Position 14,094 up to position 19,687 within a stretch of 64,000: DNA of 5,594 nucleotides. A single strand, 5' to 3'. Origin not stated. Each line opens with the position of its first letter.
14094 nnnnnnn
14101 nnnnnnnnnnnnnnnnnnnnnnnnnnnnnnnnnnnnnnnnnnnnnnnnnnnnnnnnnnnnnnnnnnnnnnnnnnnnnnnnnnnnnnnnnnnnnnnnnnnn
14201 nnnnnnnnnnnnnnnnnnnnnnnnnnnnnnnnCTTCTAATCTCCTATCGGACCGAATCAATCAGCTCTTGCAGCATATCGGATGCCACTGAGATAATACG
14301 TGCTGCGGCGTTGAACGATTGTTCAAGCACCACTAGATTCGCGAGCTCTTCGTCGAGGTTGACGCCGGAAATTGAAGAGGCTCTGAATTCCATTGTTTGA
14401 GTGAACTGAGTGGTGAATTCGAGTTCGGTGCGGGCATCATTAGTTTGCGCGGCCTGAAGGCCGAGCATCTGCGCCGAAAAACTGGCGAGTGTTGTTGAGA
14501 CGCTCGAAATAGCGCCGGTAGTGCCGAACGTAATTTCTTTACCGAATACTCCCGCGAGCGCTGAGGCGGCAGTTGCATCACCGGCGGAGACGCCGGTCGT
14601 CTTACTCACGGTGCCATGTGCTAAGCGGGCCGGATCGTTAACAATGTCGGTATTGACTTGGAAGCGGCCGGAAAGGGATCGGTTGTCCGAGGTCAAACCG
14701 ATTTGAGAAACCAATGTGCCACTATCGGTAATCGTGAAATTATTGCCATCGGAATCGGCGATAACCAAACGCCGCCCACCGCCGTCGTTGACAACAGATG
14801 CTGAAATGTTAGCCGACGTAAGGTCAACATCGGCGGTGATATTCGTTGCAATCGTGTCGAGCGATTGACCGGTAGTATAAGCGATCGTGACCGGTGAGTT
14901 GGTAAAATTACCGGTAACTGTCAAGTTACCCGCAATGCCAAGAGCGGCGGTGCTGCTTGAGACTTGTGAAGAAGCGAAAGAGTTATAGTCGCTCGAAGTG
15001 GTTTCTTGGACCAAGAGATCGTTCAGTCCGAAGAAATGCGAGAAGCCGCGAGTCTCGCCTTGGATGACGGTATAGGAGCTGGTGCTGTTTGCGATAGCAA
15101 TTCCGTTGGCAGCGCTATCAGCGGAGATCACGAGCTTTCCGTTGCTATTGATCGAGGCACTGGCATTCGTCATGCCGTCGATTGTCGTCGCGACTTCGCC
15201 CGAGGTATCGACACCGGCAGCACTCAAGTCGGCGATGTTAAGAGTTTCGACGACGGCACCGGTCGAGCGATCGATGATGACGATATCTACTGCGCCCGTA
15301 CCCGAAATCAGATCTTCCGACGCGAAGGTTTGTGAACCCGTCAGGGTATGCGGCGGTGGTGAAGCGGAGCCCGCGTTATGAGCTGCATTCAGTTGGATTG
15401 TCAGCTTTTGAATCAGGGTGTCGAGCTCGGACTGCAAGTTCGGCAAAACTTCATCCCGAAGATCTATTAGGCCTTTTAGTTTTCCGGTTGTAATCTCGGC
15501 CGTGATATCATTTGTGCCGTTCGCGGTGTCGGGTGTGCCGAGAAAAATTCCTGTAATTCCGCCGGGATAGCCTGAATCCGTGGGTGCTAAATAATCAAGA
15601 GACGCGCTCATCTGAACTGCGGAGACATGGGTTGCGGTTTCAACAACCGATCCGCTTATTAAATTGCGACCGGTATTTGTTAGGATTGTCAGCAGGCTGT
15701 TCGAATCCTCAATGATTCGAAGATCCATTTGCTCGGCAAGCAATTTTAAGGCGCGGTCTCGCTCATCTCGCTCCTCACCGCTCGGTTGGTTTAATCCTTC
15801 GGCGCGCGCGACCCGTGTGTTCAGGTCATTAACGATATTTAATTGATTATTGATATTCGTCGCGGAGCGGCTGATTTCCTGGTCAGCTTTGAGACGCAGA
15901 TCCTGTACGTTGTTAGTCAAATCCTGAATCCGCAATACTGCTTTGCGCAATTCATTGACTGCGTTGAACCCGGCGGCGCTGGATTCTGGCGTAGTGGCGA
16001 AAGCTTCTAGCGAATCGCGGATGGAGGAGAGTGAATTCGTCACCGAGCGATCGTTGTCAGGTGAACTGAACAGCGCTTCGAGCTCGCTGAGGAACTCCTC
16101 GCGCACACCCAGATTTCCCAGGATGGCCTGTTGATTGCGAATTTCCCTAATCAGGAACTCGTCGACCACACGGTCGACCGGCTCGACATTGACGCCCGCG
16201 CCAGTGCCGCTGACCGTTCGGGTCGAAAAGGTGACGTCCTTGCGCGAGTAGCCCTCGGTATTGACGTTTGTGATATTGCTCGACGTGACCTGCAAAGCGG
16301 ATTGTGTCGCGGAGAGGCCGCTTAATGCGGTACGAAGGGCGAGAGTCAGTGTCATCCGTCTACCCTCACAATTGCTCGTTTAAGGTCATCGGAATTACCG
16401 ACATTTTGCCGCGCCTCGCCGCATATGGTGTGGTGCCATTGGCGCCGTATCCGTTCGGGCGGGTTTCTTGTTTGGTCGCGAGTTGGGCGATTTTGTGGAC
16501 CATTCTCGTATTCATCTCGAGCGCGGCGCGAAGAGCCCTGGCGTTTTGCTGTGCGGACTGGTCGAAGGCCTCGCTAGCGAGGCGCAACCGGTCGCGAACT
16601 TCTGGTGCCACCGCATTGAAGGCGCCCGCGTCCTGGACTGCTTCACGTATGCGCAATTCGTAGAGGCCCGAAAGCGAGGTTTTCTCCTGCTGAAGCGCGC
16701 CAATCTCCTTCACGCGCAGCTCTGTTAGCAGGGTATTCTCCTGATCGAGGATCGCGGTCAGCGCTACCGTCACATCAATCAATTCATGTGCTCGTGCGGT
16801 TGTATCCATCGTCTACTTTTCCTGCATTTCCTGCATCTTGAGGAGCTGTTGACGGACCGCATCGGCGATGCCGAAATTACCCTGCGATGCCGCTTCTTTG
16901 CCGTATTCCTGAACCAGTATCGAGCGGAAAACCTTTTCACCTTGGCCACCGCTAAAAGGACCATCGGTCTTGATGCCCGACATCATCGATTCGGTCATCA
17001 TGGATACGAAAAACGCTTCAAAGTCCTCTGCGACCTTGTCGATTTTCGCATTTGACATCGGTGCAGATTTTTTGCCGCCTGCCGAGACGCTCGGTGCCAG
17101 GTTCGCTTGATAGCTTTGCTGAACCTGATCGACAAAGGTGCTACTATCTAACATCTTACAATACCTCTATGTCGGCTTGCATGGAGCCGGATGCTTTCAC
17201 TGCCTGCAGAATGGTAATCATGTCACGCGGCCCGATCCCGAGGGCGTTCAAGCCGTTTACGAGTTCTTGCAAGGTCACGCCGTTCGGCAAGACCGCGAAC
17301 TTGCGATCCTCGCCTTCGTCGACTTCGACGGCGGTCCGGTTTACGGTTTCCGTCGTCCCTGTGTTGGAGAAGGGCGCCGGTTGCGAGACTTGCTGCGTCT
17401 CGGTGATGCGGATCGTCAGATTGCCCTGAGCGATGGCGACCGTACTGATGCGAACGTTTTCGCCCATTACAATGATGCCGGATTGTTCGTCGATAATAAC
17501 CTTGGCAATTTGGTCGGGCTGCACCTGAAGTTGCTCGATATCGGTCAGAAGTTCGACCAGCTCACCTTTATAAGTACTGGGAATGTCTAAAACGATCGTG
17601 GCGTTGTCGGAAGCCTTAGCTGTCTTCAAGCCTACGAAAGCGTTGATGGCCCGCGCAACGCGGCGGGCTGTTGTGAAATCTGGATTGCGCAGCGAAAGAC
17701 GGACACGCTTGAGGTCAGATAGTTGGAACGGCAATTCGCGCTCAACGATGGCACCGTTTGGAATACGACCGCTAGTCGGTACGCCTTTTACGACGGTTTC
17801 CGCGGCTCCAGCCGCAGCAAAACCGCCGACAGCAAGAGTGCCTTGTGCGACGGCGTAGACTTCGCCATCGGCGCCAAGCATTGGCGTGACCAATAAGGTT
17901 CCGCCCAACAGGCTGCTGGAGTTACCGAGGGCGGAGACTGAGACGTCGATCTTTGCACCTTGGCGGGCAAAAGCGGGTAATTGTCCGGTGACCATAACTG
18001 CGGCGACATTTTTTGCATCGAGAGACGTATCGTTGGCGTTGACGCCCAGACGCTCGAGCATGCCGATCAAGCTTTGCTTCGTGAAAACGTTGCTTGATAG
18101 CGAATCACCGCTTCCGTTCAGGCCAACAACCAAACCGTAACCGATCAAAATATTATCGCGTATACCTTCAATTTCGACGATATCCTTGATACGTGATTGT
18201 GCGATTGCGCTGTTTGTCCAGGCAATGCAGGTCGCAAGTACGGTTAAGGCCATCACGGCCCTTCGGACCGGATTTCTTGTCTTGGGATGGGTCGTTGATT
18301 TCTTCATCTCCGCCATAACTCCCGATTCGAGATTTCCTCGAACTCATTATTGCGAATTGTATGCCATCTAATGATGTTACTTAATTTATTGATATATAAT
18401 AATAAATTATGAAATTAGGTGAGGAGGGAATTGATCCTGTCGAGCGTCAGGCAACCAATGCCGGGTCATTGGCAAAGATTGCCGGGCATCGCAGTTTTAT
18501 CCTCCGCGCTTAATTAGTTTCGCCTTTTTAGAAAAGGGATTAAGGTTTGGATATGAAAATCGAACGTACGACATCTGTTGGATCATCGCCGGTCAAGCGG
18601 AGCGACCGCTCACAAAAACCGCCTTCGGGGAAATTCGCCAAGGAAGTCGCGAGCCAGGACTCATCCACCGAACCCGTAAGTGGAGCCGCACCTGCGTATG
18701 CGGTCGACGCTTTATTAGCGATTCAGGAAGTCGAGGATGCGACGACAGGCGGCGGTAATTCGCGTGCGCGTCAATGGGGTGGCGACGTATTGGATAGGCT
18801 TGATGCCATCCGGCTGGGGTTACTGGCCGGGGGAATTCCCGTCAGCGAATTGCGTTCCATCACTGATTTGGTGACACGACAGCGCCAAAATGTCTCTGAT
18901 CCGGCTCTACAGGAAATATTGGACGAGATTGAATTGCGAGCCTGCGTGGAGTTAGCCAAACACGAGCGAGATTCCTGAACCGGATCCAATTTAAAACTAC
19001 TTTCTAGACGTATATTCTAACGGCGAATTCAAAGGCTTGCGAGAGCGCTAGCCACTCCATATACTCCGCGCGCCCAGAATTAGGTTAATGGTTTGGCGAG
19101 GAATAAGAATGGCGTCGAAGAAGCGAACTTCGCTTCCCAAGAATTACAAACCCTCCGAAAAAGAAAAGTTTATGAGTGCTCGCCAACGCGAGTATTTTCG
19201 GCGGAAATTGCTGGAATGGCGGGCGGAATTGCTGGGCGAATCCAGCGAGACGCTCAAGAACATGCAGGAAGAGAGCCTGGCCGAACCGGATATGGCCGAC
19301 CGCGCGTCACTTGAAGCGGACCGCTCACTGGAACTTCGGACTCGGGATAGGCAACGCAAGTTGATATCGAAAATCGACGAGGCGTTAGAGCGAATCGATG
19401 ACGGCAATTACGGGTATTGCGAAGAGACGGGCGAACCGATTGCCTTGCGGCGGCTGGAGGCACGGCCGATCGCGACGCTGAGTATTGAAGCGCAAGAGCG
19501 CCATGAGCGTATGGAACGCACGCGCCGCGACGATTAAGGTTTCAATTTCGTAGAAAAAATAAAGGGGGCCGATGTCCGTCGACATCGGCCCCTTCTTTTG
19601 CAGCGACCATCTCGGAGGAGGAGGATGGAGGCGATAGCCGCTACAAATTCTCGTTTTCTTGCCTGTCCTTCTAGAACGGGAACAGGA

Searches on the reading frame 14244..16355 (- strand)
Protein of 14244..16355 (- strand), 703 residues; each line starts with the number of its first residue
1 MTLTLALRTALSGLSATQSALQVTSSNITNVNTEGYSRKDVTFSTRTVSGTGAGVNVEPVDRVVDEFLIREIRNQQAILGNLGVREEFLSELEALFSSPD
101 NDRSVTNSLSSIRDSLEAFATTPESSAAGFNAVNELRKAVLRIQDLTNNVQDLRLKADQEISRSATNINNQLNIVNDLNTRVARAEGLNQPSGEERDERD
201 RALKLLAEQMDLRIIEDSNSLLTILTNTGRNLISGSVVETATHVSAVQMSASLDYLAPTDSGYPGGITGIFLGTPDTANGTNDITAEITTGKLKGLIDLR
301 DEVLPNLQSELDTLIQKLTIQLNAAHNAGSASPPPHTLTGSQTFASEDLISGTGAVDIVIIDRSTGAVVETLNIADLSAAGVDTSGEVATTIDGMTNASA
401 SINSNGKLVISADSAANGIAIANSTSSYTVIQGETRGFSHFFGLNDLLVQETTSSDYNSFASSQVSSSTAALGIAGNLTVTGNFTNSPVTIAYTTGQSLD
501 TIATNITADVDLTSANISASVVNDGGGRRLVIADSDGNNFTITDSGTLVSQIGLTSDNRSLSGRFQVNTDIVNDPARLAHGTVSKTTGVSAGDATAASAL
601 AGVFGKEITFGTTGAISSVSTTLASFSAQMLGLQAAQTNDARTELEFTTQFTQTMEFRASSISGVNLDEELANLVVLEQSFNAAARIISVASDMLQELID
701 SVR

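Call 4: search_protein_families(library=pfam, proteins=[window:14244-16355:-], max_evalue=0.01)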
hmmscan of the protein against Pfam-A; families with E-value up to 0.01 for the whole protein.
window:14244-16355:- (703 aa): 3 families
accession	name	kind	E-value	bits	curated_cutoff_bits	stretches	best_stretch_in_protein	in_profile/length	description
PF22638.1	FlgK_D1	-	1.2e-32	113.8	28.6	1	89-329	1-221/233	Flagellar hook-associated protein FlgK helical domain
PF00460.25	Flg_bb_rod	-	2.1e-09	37.6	20.7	1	7-36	1-30/31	Flagella basal body rod protein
PF06429.18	Flg_bbr_C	-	3.9e-09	36.3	23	1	661-699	6-44/46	Flagellar basal body rod FlgEFG protein C-terminal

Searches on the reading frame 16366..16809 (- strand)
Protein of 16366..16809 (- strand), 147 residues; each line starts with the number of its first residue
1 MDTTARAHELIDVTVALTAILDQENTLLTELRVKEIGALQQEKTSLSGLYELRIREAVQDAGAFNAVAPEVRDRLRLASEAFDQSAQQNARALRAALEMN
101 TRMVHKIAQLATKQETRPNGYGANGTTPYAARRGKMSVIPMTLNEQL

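Call 4: search_protein_families(library=pfam, proteins=[window:16366-16809:-], max_evalue=0.01)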
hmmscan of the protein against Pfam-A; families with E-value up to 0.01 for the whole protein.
window:16366-16809:- (147 aa): 1 family
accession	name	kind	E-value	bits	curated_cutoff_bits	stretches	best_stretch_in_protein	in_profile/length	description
PF05130.17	FlgN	-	0.00071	20.4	30.5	1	15-127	37-145/147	FlgN protein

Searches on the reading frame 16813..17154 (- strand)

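Call 4: search_protein_families(library=pfam, proteins=[window:16813-17154:-], max_evalue=0.01)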
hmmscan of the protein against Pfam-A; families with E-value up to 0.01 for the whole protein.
window:16813-17154:- (113 aa): 1 family
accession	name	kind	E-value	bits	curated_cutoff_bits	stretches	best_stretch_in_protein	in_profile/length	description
PF10135.14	Rod-binding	-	2e-12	47.9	25.1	1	56-103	2-51/51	Rod binding protein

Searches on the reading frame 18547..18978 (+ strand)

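Call 4: search_protein_families(library=pfam, proteins=[window:18547-18978:+], max_evalue=0.01)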
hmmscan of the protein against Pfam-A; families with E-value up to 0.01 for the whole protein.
window:18547-18978:+ (143 aa): 1 family
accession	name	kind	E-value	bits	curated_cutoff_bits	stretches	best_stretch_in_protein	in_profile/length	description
PF10768.14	FliX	-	2.3e-36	125.7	25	1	3-140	1-135/135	Class II flagellar assembly regulator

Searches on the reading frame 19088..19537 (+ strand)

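Call 4: search_protein_families(library=pfam, proteins=[window:19088-19537:+], max_evalue=0.01)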
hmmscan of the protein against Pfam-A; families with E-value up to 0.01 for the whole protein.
window:19088-19537:+ (149 aa): 2 families
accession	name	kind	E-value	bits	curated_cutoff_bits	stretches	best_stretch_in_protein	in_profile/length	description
PF21157.2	DksA_N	-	1e-30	106.2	27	1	33-103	1-71/71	DnaK suppressor protein DksA, N-terminal domain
PF01258.23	zf-dskA_traR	-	1.4e-12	47.8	24.9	1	106-141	1-36/36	Prokaryotic dksA/traR C4-type zinc finger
